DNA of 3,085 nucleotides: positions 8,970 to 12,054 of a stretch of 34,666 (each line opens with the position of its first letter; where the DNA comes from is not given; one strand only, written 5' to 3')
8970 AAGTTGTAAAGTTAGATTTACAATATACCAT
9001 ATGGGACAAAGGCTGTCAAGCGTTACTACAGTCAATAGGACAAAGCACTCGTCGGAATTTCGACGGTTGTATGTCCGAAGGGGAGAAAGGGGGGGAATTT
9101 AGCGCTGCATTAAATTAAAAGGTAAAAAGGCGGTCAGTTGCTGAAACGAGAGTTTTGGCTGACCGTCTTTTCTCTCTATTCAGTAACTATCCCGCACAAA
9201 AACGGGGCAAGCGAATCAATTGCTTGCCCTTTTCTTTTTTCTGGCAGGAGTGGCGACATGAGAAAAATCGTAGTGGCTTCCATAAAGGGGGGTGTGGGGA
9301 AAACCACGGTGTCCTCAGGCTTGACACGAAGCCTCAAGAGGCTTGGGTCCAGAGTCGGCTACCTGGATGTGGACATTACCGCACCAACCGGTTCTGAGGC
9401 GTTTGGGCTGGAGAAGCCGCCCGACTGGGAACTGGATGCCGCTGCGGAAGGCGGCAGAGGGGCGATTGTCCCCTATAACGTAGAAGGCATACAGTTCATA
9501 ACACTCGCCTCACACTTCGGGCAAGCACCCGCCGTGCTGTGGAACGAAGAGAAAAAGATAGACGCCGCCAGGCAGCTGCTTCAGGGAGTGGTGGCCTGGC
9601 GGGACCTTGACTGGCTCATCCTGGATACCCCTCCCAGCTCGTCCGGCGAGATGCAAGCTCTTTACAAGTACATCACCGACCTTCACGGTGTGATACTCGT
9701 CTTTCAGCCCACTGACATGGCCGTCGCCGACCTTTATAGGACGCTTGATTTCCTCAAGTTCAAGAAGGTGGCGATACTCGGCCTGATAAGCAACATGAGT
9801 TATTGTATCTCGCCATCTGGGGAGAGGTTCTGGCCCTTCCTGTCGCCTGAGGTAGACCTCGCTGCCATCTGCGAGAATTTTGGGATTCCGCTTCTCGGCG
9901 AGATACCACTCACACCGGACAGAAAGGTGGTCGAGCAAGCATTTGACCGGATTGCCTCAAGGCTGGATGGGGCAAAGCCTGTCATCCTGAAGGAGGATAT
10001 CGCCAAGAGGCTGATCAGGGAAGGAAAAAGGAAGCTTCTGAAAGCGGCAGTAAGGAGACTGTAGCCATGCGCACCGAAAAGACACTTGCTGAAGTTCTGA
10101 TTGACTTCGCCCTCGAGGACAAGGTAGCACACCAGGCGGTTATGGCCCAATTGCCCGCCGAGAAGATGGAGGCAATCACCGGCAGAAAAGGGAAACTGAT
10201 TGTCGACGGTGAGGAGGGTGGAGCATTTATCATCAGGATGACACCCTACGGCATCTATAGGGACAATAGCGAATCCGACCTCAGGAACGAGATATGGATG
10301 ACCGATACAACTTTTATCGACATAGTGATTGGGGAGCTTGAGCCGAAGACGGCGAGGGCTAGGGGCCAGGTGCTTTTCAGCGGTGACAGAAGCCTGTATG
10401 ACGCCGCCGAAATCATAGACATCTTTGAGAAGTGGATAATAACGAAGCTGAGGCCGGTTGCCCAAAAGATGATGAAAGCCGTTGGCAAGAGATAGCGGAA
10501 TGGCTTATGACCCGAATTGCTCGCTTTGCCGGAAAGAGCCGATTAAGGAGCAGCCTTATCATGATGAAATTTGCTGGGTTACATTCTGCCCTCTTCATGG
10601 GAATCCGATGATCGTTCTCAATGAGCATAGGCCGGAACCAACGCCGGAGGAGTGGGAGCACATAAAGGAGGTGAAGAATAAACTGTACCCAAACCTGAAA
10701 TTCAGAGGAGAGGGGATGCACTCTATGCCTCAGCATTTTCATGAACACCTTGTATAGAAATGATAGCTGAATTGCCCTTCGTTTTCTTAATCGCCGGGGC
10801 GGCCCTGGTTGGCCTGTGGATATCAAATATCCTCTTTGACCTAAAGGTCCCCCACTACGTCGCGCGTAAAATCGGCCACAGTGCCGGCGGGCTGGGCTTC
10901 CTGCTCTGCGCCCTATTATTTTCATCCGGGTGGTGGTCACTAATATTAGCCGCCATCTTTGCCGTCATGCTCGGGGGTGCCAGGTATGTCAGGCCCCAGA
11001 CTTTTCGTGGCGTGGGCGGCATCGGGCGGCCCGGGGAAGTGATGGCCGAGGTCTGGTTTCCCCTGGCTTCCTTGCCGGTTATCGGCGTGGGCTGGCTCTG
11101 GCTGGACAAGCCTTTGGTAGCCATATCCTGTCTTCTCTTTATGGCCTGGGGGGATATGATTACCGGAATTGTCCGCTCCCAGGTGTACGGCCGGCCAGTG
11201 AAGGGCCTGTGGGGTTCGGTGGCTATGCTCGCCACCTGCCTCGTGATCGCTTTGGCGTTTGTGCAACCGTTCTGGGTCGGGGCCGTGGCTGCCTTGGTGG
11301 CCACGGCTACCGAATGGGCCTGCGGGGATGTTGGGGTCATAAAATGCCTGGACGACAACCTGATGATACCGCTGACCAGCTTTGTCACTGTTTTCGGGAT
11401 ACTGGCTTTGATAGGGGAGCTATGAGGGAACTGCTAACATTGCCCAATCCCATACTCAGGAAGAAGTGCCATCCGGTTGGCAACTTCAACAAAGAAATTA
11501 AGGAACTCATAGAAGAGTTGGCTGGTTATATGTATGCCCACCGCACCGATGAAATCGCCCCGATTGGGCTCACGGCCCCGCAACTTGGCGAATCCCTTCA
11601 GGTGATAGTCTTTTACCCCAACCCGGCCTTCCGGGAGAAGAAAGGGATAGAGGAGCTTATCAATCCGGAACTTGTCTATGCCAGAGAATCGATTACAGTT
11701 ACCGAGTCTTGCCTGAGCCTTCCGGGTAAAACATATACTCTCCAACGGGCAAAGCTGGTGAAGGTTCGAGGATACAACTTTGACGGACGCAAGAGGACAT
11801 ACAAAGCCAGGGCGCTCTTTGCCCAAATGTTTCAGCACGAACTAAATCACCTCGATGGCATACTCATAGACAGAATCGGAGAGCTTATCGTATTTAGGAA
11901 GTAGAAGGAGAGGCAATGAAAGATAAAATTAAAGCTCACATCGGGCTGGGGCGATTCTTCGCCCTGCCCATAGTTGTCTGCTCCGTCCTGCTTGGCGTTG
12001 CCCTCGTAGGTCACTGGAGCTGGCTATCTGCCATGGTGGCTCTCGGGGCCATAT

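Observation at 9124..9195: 72-nt element duplicated 11.6 kb apart folds into a bulged 16-bp hairpin capped by a GAGA tetraloop, and both stem substitutions preserve pairing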

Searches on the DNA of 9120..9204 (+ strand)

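Call 40: build_rna_model(alignment_id=A4, structure=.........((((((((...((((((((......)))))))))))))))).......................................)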
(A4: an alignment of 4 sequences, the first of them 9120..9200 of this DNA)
Model R1 built from alignment A4 (4 sequences, 89 columns); structure: as given.
model positions 87; base pairs 16; branch points 0; effective number of sequences 1.51; information 0.655 bits per position. Calibrated on 0.2 Mb of random sequence (short: E-values are rough).
structure used (alignment columns):
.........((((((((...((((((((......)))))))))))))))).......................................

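Call 41: search_with_rna_model(model_id=R1, sources=[window, L001, L002, L003, L004, L005, L006, L007, L008, L009, L010, L011, L012, L013, L014, L015, L017, L018, L019, L020, L021, L022, L023, L024, L025, L026], max_evalue=1, make_alignment=true)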
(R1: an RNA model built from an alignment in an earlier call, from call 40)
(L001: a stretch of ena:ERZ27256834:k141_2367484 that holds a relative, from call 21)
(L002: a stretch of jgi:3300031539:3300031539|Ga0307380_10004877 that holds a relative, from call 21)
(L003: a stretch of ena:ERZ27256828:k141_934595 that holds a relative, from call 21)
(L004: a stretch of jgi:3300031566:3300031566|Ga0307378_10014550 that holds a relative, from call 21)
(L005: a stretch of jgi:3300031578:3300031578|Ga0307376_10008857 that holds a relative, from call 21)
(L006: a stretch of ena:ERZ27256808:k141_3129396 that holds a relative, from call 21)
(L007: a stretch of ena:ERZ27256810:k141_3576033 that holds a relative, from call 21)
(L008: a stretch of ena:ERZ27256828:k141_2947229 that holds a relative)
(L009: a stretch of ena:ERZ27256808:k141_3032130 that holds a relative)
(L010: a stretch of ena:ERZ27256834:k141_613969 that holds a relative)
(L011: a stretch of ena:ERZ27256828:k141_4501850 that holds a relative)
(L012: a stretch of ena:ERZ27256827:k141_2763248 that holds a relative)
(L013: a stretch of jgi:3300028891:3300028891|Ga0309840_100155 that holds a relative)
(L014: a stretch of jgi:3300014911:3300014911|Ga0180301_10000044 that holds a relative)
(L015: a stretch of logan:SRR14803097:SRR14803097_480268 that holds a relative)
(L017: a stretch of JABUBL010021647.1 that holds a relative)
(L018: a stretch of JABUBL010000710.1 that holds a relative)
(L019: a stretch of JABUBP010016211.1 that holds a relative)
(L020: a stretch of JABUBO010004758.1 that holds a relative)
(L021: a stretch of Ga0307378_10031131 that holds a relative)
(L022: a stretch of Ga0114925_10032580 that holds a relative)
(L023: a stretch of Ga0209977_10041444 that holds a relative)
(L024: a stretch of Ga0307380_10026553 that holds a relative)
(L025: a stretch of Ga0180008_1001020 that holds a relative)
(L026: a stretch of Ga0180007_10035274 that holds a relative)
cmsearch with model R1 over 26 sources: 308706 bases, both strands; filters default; matches with E-value up to 1: 24.
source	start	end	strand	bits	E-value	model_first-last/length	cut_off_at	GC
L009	9160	9246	+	105.2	3.5e-24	1-87/87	no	0.38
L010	5678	5764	+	105.2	3.5e-24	1-87/87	no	0.38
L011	6030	6116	+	105.2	3.5e-24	1-87/87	no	0.38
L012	5846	5932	+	105.2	3.5e-24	1-87/87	no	0.38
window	20696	20780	+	100.8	5.1e-23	1-87/87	no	0.48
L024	4003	4089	+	99.3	1.4e-22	1-87/87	no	0.41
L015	9109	9193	+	98.9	1.7e-22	1-87/87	no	0.42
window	9120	9204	+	96.3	8.4e-22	1-87/87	no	0.45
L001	8399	8483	+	96.3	8.4e-22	1-87/87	no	0.45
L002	5950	6034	+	96.3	8.4e-22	1-87/87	no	0.45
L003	9386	9470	+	96.3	8.4e-22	1-87/87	no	0.45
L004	1710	1794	+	96.3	8.4e-22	1-87/87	no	0.45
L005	6211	6295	+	96.3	8.4e-22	1-87/87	no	0.45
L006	5893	5977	+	96.3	8.4e-22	1-87/87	no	0.45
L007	1189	1273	+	96.3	8.4e-22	1-87/87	no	0.45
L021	5075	5159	+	78.4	4.8e-17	1-87/87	no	0.45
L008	1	44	+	39.3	1.2e-06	44-87/87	5'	0.48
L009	9128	9218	-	22.7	0.03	1-87/87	no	0.36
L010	5646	5736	-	22.7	0.03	1-87/87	no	0.36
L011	5998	6088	-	22.7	0.03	1-87/87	no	0.36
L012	5814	5904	-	22.7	0.03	1-87/87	no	0.36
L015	9084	9167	-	21.3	0.07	1-87/87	no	0.38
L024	3985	4061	-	18.9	0.3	1-87/87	no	0.38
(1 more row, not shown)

Alignment A5: 24 matches aligned to the model, 118 columns, each read 5' to 3' on its own strand. Consensus structure (alignment columns), stored with it:
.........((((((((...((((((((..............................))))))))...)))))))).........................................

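Call 54: search_with_rna_model(model_id=R1, sources=[L027, L028, L029, L030, L031, L032, L033, L018, L025, L013], max_evalue=10, show_alignments=6)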
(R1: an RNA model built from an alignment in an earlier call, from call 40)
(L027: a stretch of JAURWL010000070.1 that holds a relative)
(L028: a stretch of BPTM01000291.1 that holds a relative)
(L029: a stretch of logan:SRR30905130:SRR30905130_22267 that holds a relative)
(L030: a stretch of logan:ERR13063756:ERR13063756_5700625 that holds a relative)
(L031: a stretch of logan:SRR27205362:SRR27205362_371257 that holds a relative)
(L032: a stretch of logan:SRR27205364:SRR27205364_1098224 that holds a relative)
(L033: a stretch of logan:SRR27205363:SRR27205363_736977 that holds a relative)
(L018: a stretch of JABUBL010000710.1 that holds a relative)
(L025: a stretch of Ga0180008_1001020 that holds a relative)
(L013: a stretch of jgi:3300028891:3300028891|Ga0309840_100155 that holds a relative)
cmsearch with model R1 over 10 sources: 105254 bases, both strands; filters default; matches with E-value up to 10: 6.
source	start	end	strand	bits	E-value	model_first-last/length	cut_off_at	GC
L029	1970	2055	+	85.4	2.2e-19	1-87/87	no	0.48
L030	9139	9221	+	61.4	5.4e-13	1-87/87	no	0.49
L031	9173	9258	+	24.6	0.0033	1-87/87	no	0.44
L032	4220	4305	+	24.6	0.0033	1-87/87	no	0.44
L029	1942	2027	-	21.2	0.026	1-87/87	no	0.42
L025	13396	13473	-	14.7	1.4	1-87/87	no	0.56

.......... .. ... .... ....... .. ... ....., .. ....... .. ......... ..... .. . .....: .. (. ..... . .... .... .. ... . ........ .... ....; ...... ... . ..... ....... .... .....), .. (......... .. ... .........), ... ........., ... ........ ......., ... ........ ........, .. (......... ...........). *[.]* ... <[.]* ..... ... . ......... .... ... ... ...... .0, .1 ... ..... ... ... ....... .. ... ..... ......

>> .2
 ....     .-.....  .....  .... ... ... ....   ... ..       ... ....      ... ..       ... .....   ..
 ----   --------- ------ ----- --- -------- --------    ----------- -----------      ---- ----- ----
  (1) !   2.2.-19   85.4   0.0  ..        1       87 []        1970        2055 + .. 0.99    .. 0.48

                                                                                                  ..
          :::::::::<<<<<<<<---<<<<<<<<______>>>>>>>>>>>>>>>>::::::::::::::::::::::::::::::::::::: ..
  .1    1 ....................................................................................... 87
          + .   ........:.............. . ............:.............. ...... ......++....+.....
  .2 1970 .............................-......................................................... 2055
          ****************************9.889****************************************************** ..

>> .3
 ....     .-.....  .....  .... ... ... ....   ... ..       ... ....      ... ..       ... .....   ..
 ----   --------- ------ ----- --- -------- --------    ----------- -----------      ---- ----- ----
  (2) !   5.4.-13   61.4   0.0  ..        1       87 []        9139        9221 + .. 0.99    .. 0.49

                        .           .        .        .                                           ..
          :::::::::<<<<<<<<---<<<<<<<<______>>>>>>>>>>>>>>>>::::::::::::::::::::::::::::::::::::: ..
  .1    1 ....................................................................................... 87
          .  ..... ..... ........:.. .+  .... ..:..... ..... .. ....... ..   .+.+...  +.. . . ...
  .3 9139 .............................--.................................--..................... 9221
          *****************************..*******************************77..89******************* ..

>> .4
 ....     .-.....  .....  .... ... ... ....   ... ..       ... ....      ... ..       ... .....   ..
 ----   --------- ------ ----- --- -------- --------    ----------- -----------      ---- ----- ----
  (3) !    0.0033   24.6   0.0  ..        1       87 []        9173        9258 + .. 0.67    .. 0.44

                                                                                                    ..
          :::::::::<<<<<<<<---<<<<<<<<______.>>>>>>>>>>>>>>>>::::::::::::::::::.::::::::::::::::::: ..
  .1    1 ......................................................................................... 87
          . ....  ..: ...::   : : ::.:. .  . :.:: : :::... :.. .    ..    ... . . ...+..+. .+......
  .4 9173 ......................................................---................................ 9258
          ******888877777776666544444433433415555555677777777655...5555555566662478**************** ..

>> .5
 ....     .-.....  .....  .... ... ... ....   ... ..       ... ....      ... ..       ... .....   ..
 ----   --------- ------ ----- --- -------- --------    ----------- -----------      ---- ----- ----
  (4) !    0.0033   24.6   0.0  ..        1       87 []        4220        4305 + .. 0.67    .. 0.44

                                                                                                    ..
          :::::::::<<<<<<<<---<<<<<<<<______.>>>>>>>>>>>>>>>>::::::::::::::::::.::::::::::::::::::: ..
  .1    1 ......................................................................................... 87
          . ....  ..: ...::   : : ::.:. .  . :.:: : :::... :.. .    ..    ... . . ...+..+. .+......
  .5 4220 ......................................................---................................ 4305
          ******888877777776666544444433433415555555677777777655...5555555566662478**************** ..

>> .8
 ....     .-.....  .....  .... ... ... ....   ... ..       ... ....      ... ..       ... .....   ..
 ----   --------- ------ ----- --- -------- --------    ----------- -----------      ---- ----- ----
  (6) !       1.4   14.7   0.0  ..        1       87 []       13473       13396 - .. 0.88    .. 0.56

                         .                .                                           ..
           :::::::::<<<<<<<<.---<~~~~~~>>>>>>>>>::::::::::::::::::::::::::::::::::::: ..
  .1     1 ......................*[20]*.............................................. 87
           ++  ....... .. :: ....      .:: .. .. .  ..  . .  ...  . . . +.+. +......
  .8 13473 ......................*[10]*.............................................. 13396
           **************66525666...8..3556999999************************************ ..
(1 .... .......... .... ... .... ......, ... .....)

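Call 70: search_with_rna_model(model_id=R1, sources=[window, L009, L024, L015, L021, L029, L030, L031], max_evalue=0.006, make_alignment=true)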
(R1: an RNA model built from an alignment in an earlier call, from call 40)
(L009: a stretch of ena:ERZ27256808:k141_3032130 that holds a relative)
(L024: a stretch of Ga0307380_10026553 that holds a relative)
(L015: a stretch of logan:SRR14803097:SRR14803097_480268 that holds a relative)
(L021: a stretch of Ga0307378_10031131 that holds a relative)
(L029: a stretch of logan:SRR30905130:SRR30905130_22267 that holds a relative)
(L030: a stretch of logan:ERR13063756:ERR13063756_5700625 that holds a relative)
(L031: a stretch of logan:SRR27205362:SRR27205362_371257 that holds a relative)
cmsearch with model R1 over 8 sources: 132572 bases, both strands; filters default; matches with E-value up to 0.006: 9.
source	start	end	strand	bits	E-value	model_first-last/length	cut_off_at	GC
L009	9160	9246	+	105.2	1.5e-24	1-87/87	no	0.38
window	20696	20780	+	100.8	2.2e-23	1-87/87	no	0.48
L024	4003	4089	+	99.3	5.8e-23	1-87/87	no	0.41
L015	9109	9193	+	98.9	7.1e-23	1-87/87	no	0.42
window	9120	9204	+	96.3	3.6e-22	1-87/87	no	0.45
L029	1970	2055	+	85.4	2.8e-19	1-87/87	no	0.48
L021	5075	5159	+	78.4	2e-17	1-87/87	no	0.45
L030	9139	9221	+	61.4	6.8e-13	1-87/87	no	0.49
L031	9173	9258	+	24.6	0.0041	1-87/87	no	0.44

Alignment A8: 9 matches aligned to the model, 89 columns, each read 5' to 3' on its own strand. Consensus structure (alignment columns), stored with it:
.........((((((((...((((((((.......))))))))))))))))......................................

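Call 98: build_rna_model(alignment_id=A9, structure=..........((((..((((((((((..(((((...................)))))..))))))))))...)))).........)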
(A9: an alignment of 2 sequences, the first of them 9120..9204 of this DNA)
Model R2 built from alignment A9 (2 sequences, 85 columns); structure: as given.
model positions 85; base pairs 19; branch points 0; effective number of sequences 1.14; information 0.669 bits per position. Calibrated on 0.2 Mb of random sequence (short: E-values are rough).
structure used (alignment columns):
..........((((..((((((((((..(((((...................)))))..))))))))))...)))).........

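Call 99: search_with_rna_model(model_id=R2, sources=[window, L009, L024, L015, L021, L029, L030, L031], max_evalue=1, make_alignment=true)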
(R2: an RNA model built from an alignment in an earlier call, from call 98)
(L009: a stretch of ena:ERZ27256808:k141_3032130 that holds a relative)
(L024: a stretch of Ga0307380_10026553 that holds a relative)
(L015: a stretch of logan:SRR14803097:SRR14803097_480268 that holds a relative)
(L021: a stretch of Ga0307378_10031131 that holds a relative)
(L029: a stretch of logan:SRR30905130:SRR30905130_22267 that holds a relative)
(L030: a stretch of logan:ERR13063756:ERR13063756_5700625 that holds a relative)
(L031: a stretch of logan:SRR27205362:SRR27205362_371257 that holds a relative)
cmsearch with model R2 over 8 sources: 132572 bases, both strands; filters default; matches with E-value up to 1: 10.
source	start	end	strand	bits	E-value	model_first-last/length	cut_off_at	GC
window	9120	9204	+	114.3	3.9e-31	1-85/85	no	0.45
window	20696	20780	+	111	3.8e-30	1-85/85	no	0.48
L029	1969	2055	+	89.6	8.3e-24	1-85/85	no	0.48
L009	9160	9247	+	63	6.9e-16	1-85/85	no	0.39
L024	4003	4090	+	62.6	9.1e-16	1-85/85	no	0.42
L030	9139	9224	+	51.4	2e-12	1-85/85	no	0.48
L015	9109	9193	+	41.1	2.2e-09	1-85/85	no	0.42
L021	5075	5161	+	37.4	2.8e-08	1-85/85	no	0.44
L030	9140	9224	-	17.3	0.027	1-85/85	no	0.48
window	20684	20752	-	13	0.5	1-85/85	no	0.48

Alignment A10: 10 matches aligned to the model, 128 columns, each read 5' to 3' on its own strand. Consensus structure (alignment columns), stored with it:
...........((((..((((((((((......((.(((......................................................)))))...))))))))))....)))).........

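Call 100: search_with_rna_model(model_id=R2, sources=[window, L009, L024, L015, L021, L029, L030, L031], max_evalue=0.00001, make_alignment=true)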
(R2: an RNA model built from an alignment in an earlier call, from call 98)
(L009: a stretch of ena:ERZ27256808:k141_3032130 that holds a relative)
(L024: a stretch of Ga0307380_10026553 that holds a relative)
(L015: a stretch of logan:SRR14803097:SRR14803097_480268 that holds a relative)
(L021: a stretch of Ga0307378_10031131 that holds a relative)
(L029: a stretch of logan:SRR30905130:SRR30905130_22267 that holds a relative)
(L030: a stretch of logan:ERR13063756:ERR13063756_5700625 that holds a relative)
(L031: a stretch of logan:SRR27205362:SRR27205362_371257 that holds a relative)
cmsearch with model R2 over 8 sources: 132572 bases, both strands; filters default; matches with E-value up to 0.00001: 8.
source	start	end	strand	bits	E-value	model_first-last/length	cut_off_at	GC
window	9120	9204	+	114.3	3.9e-31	1-85/85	no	0.45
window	20696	20780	+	111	3.8e-30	1-85/85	no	0.48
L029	1969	2055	+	89.6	8.3e-24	1-85/85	no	0.48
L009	9160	9247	+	63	6.9e-16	1-85/85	no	0.39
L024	4003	4090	+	62.6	9.1e-16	1-85/85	no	0.42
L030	9139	9224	+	51.4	2e-12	1-85/85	no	0.48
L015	9109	9193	+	41.1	2.2e-09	1-85/85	no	0.42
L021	5075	5161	+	37.4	2.8e-08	1-85/85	no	0.44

Alignment A11: 8 matches aligned to the model, 93 columns, each read 5' to 3' on its own strand. Consensus structure (alignment columns), stored with it:
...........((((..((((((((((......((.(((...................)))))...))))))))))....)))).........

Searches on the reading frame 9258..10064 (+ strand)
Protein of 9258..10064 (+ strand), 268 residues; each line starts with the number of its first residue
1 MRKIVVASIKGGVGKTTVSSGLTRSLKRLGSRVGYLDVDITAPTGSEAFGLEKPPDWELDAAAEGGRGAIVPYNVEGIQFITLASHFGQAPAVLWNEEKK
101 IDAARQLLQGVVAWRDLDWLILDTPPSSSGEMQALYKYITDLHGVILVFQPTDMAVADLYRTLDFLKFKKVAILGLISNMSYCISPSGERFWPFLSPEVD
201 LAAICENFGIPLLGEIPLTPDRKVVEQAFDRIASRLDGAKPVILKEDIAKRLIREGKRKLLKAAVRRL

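Call 15: search_protein_families(library=pfam, max_evalue=0.01, proteins=[window:9258-10064:+])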
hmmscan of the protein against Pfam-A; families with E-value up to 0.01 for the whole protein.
window:9258-10064:+ (268 aa): 8 families
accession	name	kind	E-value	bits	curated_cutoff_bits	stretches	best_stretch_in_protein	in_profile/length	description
PF10609.15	ParA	-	1.3e-42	146.4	27.1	1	2-224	4-217/246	NUBPL iron-transfer P-loop NTPase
PF13500.12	AAA_26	-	8.8e-13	49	27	2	145-221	131-193/198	AAA domain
PF01656.29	CbiA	-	3.9e-11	43.4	25.4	1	4-77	1-54/125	CobQ/CobB/MinD/ParA nucleotide binding domain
PF13614.12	AAA_31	-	3.5e-10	40.6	27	1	1-157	1-155/177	AAA domain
PF06564.18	CBP_BcsQ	-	1.8e-05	24.8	21.3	1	1-38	1-38/234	Cellulose biosynthesis protein BcsQ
PF09140.17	MipZ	-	3.6e-05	23.7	20.7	1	3-41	2-40/262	ATPase MipZ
PF02374.21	ArsA_ATPase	-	0.0016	18.2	24.3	1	3-33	2-32/305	Anion-transporting ATPase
PF07015.17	VirC1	-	0.0019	18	24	1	1-43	1-43/231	VirC1 protein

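Call 21: find_encoding_contigs(protein=window:9258-10064:+, flank=10000, max_places=10)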
Protein window:9258-10064:+ (268 aa): 7 contigs read that carry it; 7 places shown.
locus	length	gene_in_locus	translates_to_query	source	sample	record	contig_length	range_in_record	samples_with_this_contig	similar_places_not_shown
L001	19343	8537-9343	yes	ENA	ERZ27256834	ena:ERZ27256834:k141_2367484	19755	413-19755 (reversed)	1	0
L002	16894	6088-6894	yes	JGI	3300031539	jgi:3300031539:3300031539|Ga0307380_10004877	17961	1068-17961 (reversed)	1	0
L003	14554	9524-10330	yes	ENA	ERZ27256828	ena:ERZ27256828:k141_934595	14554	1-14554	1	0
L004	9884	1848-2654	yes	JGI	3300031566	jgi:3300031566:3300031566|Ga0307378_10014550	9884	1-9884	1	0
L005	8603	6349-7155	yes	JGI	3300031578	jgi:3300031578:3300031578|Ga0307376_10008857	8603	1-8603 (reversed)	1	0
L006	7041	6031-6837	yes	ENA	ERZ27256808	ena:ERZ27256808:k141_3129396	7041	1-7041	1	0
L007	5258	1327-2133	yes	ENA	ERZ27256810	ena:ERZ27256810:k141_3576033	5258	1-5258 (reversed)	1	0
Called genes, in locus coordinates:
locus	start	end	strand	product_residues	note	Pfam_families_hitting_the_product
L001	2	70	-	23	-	?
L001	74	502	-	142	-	-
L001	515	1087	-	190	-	-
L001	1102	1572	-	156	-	-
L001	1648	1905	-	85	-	-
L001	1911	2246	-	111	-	-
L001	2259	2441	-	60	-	-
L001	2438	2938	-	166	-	-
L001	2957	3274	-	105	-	-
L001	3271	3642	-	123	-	-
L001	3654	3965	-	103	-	-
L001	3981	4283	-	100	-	-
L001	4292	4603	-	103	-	-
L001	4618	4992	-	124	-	-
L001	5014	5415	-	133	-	-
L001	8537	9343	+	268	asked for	PF01656:CbiA, PF06564:CBP_BcsQ (faint), PF10609:ParA, PF13500:AAA_26 (faint), PF13614:AAA_31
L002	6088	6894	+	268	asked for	PF01656:CbiA, PF06564:CBP_BcsQ (faint), PF10609:ParA, PF13500:AAA_26 (faint), PF13614:AAA_31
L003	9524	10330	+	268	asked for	PF01656:CbiA, PF06564:CBP_BcsQ (faint), PF10609:ParA, PF13500:AAA_26 (faint), PF13614:AAA_31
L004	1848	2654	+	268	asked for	PF01656:CbiA, PF06564:CBP_BcsQ (faint), PF10609:ParA, PF13500:AAA_26 (faint), PF13614:AAA_31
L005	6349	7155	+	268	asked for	PF01656:CbiA, PF06564:CBP_BcsQ (faint), PF10609:ParA, PF13500:AAA_26 (faint), PF13614:AAA_31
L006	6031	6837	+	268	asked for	PF01656:CbiA, PF06564:CBP_BcsQ (faint), PF10609:ParA, PF13500:AAA_26 (faint), PF13614:AAA_31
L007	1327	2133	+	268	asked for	PF01656:CbiA, PF06564:CBP_BcsQ (faint), PF10609:ParA, PF13500:AAA_26 (faint), PF13614:AAA_31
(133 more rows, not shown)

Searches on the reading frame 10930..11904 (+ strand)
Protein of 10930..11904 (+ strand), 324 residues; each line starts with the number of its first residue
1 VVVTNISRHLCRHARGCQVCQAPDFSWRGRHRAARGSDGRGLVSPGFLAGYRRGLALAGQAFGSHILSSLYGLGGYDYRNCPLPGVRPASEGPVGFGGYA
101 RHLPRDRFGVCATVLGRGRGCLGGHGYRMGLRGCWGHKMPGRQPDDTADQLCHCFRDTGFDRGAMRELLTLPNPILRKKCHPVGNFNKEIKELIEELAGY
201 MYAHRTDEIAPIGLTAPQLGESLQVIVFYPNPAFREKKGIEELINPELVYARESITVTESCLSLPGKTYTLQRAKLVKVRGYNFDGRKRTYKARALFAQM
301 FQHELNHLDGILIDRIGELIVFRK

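Call 15: search_protein_families(library=pfam, max_evalue=0.01, proteins=[window:10930-11904:+])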
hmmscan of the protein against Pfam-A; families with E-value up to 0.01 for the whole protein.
window:10930-11904:+ (324 aa): 1 family
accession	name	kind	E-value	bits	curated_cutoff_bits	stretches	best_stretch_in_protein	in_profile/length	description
PF01327.26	Pep_deformylase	-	4.2e-34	117.8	22.8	1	165-316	1-150/156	Polypeptide deformylase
